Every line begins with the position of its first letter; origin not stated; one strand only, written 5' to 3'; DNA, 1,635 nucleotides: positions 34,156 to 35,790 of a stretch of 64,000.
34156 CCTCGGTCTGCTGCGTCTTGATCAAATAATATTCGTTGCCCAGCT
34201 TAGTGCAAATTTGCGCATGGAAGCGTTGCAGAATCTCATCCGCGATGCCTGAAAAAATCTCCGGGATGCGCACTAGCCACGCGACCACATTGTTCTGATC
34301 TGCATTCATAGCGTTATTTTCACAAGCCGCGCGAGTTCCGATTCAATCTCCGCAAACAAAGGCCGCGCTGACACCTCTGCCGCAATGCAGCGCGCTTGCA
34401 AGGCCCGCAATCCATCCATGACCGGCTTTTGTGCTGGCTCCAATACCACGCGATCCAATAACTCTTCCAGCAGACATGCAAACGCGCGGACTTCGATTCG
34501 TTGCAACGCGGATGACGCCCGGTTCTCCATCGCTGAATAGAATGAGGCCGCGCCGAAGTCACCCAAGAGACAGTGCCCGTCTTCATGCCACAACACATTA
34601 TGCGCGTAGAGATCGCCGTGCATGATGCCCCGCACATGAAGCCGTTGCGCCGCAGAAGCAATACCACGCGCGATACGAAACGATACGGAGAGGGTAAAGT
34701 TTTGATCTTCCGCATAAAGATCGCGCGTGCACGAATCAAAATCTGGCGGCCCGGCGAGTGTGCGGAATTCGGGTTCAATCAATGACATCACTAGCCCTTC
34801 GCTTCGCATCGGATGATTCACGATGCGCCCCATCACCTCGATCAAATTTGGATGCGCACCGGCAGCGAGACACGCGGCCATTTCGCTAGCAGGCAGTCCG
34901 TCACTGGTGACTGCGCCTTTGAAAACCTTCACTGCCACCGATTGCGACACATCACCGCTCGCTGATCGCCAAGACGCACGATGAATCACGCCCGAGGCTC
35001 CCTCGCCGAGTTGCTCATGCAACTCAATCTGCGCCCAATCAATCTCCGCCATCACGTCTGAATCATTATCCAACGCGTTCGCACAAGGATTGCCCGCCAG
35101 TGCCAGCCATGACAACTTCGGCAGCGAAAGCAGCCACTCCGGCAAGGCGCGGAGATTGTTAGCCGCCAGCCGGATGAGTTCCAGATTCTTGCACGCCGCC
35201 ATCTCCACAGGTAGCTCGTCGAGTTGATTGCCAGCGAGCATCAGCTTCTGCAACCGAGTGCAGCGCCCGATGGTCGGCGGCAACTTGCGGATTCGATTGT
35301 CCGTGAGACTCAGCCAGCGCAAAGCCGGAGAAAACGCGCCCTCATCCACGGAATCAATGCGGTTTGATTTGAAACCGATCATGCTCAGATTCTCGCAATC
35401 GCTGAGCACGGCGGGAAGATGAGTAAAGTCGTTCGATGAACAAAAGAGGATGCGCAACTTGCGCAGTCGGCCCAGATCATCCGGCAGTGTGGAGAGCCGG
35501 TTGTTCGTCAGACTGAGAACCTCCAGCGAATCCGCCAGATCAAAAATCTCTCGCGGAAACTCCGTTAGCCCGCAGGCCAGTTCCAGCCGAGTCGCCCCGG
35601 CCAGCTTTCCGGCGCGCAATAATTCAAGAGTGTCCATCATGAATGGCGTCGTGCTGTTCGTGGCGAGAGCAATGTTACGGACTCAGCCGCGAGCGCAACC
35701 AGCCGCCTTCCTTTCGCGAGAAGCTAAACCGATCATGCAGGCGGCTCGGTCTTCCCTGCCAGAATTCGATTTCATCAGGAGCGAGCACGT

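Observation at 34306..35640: Cytoplasmic LRR plus eukaryotic-like Ser/Thr kinase translationally coupled to the rRNA methyltransferase rlmM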

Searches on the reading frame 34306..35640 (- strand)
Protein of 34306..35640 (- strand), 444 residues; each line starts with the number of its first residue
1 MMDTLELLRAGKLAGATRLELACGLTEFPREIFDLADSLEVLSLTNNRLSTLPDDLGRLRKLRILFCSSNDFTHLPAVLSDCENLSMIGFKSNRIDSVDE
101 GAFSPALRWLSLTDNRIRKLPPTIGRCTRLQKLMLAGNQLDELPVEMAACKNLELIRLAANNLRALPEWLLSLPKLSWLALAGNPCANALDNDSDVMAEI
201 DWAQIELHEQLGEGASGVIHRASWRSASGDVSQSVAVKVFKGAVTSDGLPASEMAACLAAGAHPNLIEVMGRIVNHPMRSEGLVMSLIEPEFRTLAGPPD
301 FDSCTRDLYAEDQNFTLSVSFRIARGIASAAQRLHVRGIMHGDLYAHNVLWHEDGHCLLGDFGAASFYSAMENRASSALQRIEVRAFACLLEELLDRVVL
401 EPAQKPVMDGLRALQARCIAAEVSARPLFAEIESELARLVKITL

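Call 3: search_protein_families(library=pfam, proteins=[window:34306-35640:-], max_evalue=0.01)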
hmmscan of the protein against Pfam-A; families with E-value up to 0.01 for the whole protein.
window:34306-35640:- (444 aa): 12 families
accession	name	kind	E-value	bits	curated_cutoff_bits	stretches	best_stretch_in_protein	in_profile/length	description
PF13855.12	LRR_8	-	3.4e-23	81.6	27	4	129-185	2-60/61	Leucine rich repeat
PF07714.23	PK_Tyr_Ser-Thr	-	7.2e-18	65.3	23.1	1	205-384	1-168/258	Protein tyrosine and serine/threonine kinase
PF12799.13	LRR_4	-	2.2e-15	56.8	27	2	105-143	1-42/44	Leucine Rich repeats (2 copies)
PF23598.1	LRR_14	-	7.8e-15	54.9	40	2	107-181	49-121/353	Leucine-rich repeat region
PF00069.31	Pkinase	-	8.6e-12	45.4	31.7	1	206-373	2-153/263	Protein kinase domain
PF00560.39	LRR_1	-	1.7e-08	33.4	20.6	0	38-59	1-23/23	Leucine Rich Repeat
PF23211.1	LRR_LRWD1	-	9.9e-08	32.3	28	0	121-192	35-104/190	Leucine-rich repeat and WD repeat-containing protein 1, LRR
PF06293.20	Kdo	-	2.8e-07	30.6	21.3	1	309-366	109-170/207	Lipopolysaccharide kinase (Kdo/WaaP) family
PF14580.12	LRR_9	-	2.7e-05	24.2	30.5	1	86-163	45-125/175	Leucine-rich repeat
PF01636.29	APH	-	0.0036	17.5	23.2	1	333-365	161-197/239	Phosphotransferase enzyme family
PF01163.29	RIO1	-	0.0046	17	22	1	327-365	114-151/187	RIO domain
PF24758.1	LRR_At5g56370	-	0.0076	16.4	27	0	27-156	28-162/227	FBD-associated F-box protein At5g56370, LRR repeats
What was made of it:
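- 34306..35640 (-): BLRK-family LRR-kinase ORF, 444 aa. Pfam LRR_8 and PK_Tyr_Ser-Thr (call 3).
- Checked: Pfam gives LRR_8 at 3.4e-23, PK_Tyr_Ser-Thr at 7.2e-18 and Pkinase at 8.6e-12 (call 3).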

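Call 4: search_protein_families(library=ncbifam, proteins=[window:34306-35640:-], max_evalue=0.01)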
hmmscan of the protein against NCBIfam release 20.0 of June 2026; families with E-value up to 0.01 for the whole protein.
window:34306-35640:- (444 aa): 20 families
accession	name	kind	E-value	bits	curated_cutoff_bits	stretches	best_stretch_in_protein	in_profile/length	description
NF041381.1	XopAC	subfamily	7.3e-26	90.9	450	2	33-161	62-193/451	XopAC/AvrAC family type III secretion system effector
NF047464.1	FibnectbindLIC11051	equivalog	5e-19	68.2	1000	2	70-201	544-677/685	LIC_11051 family fibronectin-binding protein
NF041400.1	XopAE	equivalog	3.3e-16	59.3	600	1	20-183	27-194/478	type III secretion system effector XopAE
NF041351.1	XopL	equivalog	4e-16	58.8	500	2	104-185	50-131/497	type III secretion system leucine-rich repeat domain-containing effector XopL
NF011897.0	PRK15370.1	equivalog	3.6e-10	38.3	1113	1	34-170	280-407/755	SPI-1 type III secretion system effector E3 ubiquitin transferase SlrP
NF047741.1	antiphage_MADS6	equivalog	5.5e-10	38.4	460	1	309-373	290-354/612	methylation-associated defense system protein kinase MAD6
TIGR03724.2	arch_bud32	equivalog_domain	5.7e-07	29.2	125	1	322-376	89-142/193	KEOPS complex kinase/ATPase Bud32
NF002475.0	PRK01723.1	equivalog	1.4e-06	27.5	142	1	325-383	150-208/241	3-deoxy-D-manno-octulosonic acid kinase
NF011917.0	PRK15387.1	equivalog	3.7e-06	25.2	1243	1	42-185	327-456/788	type III secretion system effector E3 ubiquitin transferase SspH2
NF011463.0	PRK14879.1-4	equivalog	7.1e-06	25.6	188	1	327-375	123-170/237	Kae1-associated kinase Bud32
NF033483.0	PknB_PASTA_kin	equivalog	8.6e-06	25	450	1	306-370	95-159/563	Stk1 family PASTA domain-containing Ser/Thr kinase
NF011464.0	PRK14879.1-7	equivalog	1.1e-05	25.3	246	1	320-375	105-159/221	Kae1-associated kinase Bud32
NF038151.1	lanthi_synth_III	equivalog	1.4e-05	23.7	575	1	321-371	339-389/833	class III lanthionine synthetase LanKC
NF033189.1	internalin_A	exception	3.8e-05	22.2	1600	1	24-209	145-325/799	class 1 internalin InlA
NF011462.0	PRK14879.1-3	equivalog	4.4e-05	23.3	174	1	322-374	86-137/192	Kae1-associated kinase Bud32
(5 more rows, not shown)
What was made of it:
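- On Canonical Hanks-type (ePK/PknB) Ser/Thr kinase: NCBIfam PknB scores 25 bits against a cutoff of 450 (call 4).
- The LRR region matches NCBIfam XopAC (90.9 bits), XopAE, XopL and SlrP (call 4).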

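Call 5: find_homologous_proteins(query=window:34306-35640:-, max_evalue=0.00001)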
Query window:34306-35640:- (444 aa): 8000 proteins with E <= 0.00001 among 8000 candidates; the best 120 are listed.
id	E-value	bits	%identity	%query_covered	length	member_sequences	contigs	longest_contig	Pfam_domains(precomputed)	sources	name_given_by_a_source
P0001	1.7e-291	984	100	100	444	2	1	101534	PF06293.21,PF07714.24,PF23598.2,PF00069.32,PF00560.40,PF12799.14,PF13855.13,PF23211.1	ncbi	-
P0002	2.0e-234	796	81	100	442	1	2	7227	PF06293.21,PF07714.24,PF23598.2,PF00069.32,PF00560.40,PF12799.14,PF13855.13,PF23211.1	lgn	-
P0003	4.2e-229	779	79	100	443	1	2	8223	PF06293.21,PF07714.24,PF23598.2,PF00069.32,PF00560.40,PF12799.14,PF13855.13,PF23211.1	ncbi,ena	-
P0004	6.7e-229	778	78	100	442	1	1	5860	PF06293.21,PF07714.24,PF23598.2,PF00069.32,PF00560.40,PF12799.14,PF13855.13,PF23211.1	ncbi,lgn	-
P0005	3.0e-223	760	78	98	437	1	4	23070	PF07714.24,PF23598.2,PF00069.32,PF00560.40,PF12799.14,PF13855.13,PF23211.1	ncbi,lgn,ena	-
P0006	1.3e-217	741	76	98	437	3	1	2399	PF06293.21,PF07714.24,PF23598.2,PF00069.32,PF14580.13,PF00560.40,PF12799.14,PF13855.13,PF23211.1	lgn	-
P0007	1.6e-189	648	67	99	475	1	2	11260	PF06293.21,PF07714.24,PF23598.2,PF00069.32,PF00560.40,PF12799.14,PF13855.13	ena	-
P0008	3.2e-188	644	67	99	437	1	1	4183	PF07714.24,PF23598.2,PF00069.32,PF00560.40,PF12799.14,PF13855.13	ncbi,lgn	ncbi:MAG: leucine-rich repeat-containing protein kinase family protein [Chthoniobacteraceae bacteriu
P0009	1.1e-185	636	64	100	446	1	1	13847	PF07714.24,PF23598.2,PF00069.32,PF14580.13,PF00560.40,PF12799.14,PF13855.13,PF23211.1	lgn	-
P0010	5.0e-185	634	68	99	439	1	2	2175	PF07714.24,PF23598.2,PF00069.32,PF00560.40,PF12799.14,PF13855.13,PF23211.1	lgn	-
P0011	5.9e-185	633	65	98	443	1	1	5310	PF06293.21,PF07714.24,PF23598.2,PF00069.32,PF14580.13,PF00560.40,PF12799.14,PF13855.13,PF23211.1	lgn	-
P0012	8.8e-185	633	65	98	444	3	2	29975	PF07714.24,PF23598.2,PF00069.32,PF14580.13,PF00560.40,PF12799.14,PF13855.13,PF23211.1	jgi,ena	jgi:hypothetical protein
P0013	6.7e-184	630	81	79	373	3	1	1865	PF07714.24,PF23598.2,PF00069.32,PF14580.13,PF00560.40,PF12799.14,PF13855.13,PF23211.1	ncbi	ncbi:MAG: leucine-rich repeat-containing protein kinase family protein, partial [Verrucomicrobiaceae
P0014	1.6e-183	629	64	98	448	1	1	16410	PF07714.24,PF23598.2,PF00069.32,PF00560.40,PF12799.14,PF13855.13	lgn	-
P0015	2.2e-183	628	66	99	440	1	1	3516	PF07714.24,PF23598.2,PF00069.32,PF00560.40,PF12799.14,PF13855.13,PF23211.1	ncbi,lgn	-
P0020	2.7e-179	615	66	98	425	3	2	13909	PF06293.21,PF07714.24,PF23598.2,PF00069.32,PF00560.40,PF03109.23,PF12799.14,PF13855.13,PF23211.1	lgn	-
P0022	2.5e-178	612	64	98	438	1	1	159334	PF07714.24,PF23598.2,PF00069.32,PF14580.13,PF00560.40,PF12799.14,PF13855.13,PF23211.1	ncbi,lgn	ncbi:leucine-rich repeat-containing protein kinase family protein [soil metagenome]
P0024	3.3e-177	608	64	98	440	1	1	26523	PF06293.21,PF07714.24,PF23598.2,PF00069.32,PF14580.13,PF00560.40,PF12799.14,PF13855.13,PF23211.1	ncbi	-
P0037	7.0e-169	580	63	98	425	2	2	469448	PF06293.21,PF07714.24,PF23598.2,PF00069.32,PF14580.13,PF00560.40,PF12799.14,PF13855.13,PF23211.1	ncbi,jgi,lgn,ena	jgi:hypothetical protein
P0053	8.1e-168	577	61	99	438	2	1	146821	PF07714.24,PF23598.2,PF00069.32,PF00560.40,PF12799.14,PF13855.13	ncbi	ncbi:MAG: leucine-rich repeat-containing protein kinase family protein [Verrucomicrobiota bacterium]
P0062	4.6e-167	574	60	99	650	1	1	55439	PF06293.21,PF07714.24,PF23598.2,PF00069.32,PF01612.27,PF14580.13,PF00560.40,PF12799.14,PF13855.13,PF23211.1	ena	-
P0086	7.9e-166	570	58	99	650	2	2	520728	PF07714.24,PF23598.2,PF00069.32,PF01612.27,PF14580.13,PF00560.40,PF12799.14,PF13855.13,PF23211.1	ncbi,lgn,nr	ncbi:MAG: protein kinase [Gammaproteobacteria bacterium]|nr:protein kinase [Gammaproteobacteria bact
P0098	1.6e-165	569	58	99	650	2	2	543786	PF06293.21,PF07714.24,PF23598.2,PF00069.32,PF01612.27,PF14580.13,PF00560.40,PF12799.14,PF13855.13,PF23211.1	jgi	jgi:hypothetical protein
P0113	4.4e-165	568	60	99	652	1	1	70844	PF07714.24,PF23598.2,PF00069.32,PF01612.27,PF14580.13,PF00560.40,PF12799.14,PF13855.13,PF23211.1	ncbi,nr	ncbi:MAG: protein kinase [Sideroxydans sp.]|nr:protein kinase [Sideroxydans sp.]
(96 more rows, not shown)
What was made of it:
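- Checked: An identical protein is on record on a 101-kb NCBI contig (call 5).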

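Call 7: find_related_loci(query=A1, collection=genome_contigs, flank=6000)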
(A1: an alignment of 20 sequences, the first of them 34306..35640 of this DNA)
Query A1 (444 aa) in genome_contigs; peptide patterns used: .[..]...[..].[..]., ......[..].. (x = any residue, [..] = any of these).
600 stretches matched a pattern (row limit reached: there are more); 598 encode a relative of the query (tblastn E <= 1e-3); the best 80 are kept; 80 distinct loci.
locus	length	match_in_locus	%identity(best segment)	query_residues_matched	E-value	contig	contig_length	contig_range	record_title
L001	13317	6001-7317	58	1-441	3e-173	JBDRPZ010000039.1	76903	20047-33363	MAG: Pseudomonadota bacterium isolate MEGAHIT-group-2.141 k141_598429, whole genome shotgun sequence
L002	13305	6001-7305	61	1-439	3e-173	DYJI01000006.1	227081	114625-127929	MAG TPA_asm: Sideroxydans lithotrophicus isolate FI88_60_347 Afr_mines_FI88_42_length_227081_cov_138_850889, whole genom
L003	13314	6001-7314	62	2-439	6e-173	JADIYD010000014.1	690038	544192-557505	MAG: Betaproteobacteria bacterium isolate AalE_18-Q3-R2-46_BAT3C.211 tig00263863-10-6908110, whole genome shotgun sequen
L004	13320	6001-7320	60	2-439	9e-172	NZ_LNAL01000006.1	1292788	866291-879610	Solirubrum puertoriconensis strain MC1A Contig_22, whole genome shotgun sequence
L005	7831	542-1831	61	3-443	9e-172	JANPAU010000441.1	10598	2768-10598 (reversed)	MAG: Akkermansiaceae bacterium isolate VAR_79_metabat_150_sub VAR_79_k141_4286185, whole genome shotgun sequence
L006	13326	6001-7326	59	2-439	2e-170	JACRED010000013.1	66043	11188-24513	MAG: Nitrosomonadales bacterium isolate NC_groundwater_1690_Pr3_B-0.1um_58_591 SR-2_scaffold_141_880560, whole genome sh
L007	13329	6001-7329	59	2-442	2e-170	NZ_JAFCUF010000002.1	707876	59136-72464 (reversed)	Hymenobacter sp. B1770 NODE_2_length_707876_cov_134.981304, whole genome shotgun sequence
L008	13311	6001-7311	61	2-441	2e-169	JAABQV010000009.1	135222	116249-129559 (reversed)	MAG: Dechloromonas sp. isolate S06.Bin117 NODE_9_length_135222_cov_6.57623, whole genome shotgun sequence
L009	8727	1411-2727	60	2-440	2e-169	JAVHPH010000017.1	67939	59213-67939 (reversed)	MAG: Azonexus sp. isolate WB02no9_61_24 NODE_107_length_67939_cov_14.294267, whole genome shotgun sequence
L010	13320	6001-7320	59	2-436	7e-168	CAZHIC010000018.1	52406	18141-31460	MAG TPA_asm: uncultured Gallionellaceae bacterium isolate ERP125453_co2_188 genome assembly, contig: NODE_134_length_524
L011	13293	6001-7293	59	2-432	9e-168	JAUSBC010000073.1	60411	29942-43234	MAG: Sideroxyarcus sp. isolate E6_metabat.bin.37_sub E6_k141_461694, whole genome shotgun sequence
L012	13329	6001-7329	59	4-443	3e-167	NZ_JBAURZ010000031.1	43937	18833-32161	MAG: Paraburkholderia sp. isolate MFD02374_ilm_asm_bin26 k127_1831, whole genome shotgun sequence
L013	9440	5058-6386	59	2-443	5e-167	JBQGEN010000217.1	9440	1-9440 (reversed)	MAG: Sideroxyarcus sp. isolate ContSoil0_14 ContSoil0_contig217, whole genome shotgun sequence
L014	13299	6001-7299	59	2-439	6e-167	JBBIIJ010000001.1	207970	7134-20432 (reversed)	MAG: Sideroxydans sp. isolate EPF170215_bin_136 NODE_35_length_207970_cov_1.74764, whole genome shotgun sequence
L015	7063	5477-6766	58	2-432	9e-167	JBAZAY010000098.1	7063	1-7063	MAG: Gallionella sp. isolate SO_2017_GW1_10 NODE_40087_length_7063_cov_1.437140_OW334_2017, whole genome shotgun sequenc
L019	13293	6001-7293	60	2-436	3e-165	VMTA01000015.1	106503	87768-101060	MAG: Sideroxydans sp. isolate S2_22 k141_506737, whole genome shotgun sequence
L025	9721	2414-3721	60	1-440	4e-164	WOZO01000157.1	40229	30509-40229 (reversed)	MAG: Sideroxydans sp. isolate WOFB26 NODE_356_length_40229_cov_8.052372, whole genome shotgun sequence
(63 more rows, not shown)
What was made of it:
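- More than 8000 homologs were returned, at about 60% identity in Verrucomicrobiota, Hymenobacter, Gallionella, Azonexus, Paraburkholderia, Pseudomonas, Cyanobium and Sulfurimonadaceae (calls 5 and 7). The family is patchy across phyla yet highly similar, which suggests horizontal transfer (call 7). The family is common in free-living Gallionella, Hymenobacter, Cyanobium and Verrucomicrobiota (call 7).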

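Call 11: find_encoding_contigs(protein=P0005, flank=5000, max_places=4)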
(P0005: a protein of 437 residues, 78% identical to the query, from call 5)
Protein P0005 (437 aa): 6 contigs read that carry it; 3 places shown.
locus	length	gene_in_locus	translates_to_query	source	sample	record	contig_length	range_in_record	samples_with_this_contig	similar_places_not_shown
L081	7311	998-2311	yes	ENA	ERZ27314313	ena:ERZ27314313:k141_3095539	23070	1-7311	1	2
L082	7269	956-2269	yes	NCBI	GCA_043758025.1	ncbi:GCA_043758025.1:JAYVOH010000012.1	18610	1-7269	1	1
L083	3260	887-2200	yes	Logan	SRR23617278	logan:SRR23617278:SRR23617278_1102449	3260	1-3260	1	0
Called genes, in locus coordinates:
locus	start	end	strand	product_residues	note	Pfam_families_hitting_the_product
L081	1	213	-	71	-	?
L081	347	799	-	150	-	PF01797:Y1_Tnp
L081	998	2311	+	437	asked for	PF23211:LRR_LRWD1 (faint), PF23598:LRR_14 (faint), PF00560:LRR_1 (faint), PF12799:LRR_4 (weak), PF13855:LRR_8, PF00069:Pkinase (weak), PF07714:PK_Tyr_Ser-Thr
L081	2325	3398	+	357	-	PF01728:FtsJ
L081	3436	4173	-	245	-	PF11790:Glyco_hydro_cc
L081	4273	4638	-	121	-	-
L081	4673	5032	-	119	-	PF03960:ArsC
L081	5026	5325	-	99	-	-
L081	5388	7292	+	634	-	PF02463:SMC_N (faint), PF00005:ABC_tran, PF13304:AAA_21 (faint), PF13401:AAA_22 (faint), PF13476:AAA_23 (faint), PF12848:ABC_tran_Xtn, PF00005:ABC_tran, PF16326:ABC_tran_CTD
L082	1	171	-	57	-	?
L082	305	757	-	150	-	PF01797:Y1_Tnp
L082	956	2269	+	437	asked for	PF23211:LRR_LRWD1 (faint), PF23598:LRR_14 (faint), PF00560:LRR_1 (faint), PF12799:LRR_4 (weak), PF13855:LRR_8, PF00069:Pkinase (weak), PF07714:PK_Tyr_Ser-Thr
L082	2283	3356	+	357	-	PF01728:FtsJ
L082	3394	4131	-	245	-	PF11790:Glyco_hydro_cc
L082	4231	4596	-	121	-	-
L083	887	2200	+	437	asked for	PF23211:LRR_LRWD1 (faint), PF23598:LRR_14 (faint), PF00560:LRR_1 (faint), PF12799:LRR_4 (weak), PF13855:LRR_8, PF00069:Pkinase (weak), PF07714:PK_Tyr_Ser-Thr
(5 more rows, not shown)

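Call 12: find_encoding_contigs(protein=P0003, flank=5000, max_places=3)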
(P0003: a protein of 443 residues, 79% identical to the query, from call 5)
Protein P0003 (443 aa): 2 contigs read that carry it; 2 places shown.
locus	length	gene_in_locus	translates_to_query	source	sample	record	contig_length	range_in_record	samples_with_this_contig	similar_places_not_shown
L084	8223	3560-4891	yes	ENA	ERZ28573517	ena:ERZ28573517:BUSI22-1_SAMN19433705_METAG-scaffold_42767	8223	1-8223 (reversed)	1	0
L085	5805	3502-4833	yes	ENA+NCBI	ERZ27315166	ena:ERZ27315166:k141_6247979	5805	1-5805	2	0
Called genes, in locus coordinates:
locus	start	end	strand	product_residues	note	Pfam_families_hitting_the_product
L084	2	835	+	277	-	?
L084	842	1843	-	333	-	PF00583:Acetyltransf_1, PF13508:Acetyltransf_7 (weak)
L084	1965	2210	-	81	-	PF02597:ThiS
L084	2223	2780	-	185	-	PF00156:Pribosyltran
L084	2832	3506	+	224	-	PF12766:Pyridox_oxase_2, PF01243:PNPOx_N, PF10590:PNP_phzG_C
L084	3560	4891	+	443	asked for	PF23598:LRR_14 (weak), PF12799:LRR_4 (weak), PF13855:LRR_8 (weak), PF12799:LRR_4 (weak), PF23598:LRR_14 (weak), PF13855:LRR_8, PF00069:Pkinase, PF07714:PK_Tyr_Ser-Thr, +3 more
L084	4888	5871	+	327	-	PF01728:FtsJ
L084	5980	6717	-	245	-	PF11790:Glyco_hydro_cc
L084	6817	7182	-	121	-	-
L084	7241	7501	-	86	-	-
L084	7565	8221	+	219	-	?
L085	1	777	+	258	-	?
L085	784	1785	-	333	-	PF00583:Acetyltransf_1, PF13508:Acetyltransf_7 (weak)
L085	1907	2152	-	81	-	PF02597:ThiS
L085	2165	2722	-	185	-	PF00156:Pribosyltran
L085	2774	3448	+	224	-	PF12766:Pyridox_oxase_2, PF01243:PNPOx_N, PF10590:PNP_phzG_C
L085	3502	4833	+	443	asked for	PF23598:LRR_14 (weak), PF12799:LRR_4 (weak), PF13855:LRR_8 (weak), PF12799:LRR_4 (weak), PF23598:LRR_14 (weak), PF13855:LRR_8, PF00069:Pkinase, PF07714:PK_Tyr_Ser-Thr, +3 more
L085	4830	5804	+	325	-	?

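Call 13: find_encoding_contigs(protein=P0007, flank=5000, max_places=3)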
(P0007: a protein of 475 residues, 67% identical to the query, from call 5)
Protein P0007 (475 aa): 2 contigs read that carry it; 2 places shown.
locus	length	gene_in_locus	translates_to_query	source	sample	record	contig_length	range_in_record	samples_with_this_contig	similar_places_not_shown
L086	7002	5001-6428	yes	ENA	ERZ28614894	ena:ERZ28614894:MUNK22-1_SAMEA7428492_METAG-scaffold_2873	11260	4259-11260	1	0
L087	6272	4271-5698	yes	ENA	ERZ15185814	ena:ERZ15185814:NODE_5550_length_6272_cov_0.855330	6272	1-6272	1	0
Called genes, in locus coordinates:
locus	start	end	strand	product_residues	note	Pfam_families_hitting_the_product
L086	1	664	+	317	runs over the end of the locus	PF08534:Redoxin, PF00085:Thioredoxin (weak), PF00255:GSHPx (faint), PF00578:AhpC-TSA, PF13098:Thioredoxin_2 (weak), PF13905:Thioredoxin_8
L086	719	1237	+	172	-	PF08534:Redoxin, PF00578:AhpC-TSA, PF00085:Thioredoxin (weak), PF13098:Thioredoxin_2 (weak), PF13905:Thioredoxin_8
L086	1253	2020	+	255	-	PF06267:DUF1028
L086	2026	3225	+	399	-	PF07221:GlcNAc_2-epim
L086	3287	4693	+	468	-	PF01582:TIR (weak), PF13676:TIR_2, PF03781:FGE-sulfatase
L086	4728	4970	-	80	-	PF01253:SUI1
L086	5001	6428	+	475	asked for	PF00560:LRR_1 (faint), PF12799:LRR_4 (faint), PF13855:LRR_8 (weak), PF23598:LRR_14 (weak), PF13855:LRR_8, PF00069:Pkinase, PF07714:PK_Tyr_Ser-Thr, PF06293:Kdo (faint)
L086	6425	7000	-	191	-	?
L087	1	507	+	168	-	?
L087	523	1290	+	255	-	PF06267:DUF1028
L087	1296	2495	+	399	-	PF07221:GlcNAc_2-epim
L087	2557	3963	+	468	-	PF01582:TIR (weak), PF13676:TIR_2, PF03781:FGE-sulfatase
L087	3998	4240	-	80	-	PF01253:SUI1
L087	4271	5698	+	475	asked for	PF00560:LRR_1 (faint), PF12799:LRR_4 (faint), PF13855:LRR_8 (weak), PF23598:LRR_14 (weak), PF13855:LRR_8, PF00069:Pkinase, PF07714:PK_Tyr_Ser-Thr, PF06293:Kdo (faint)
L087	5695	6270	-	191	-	?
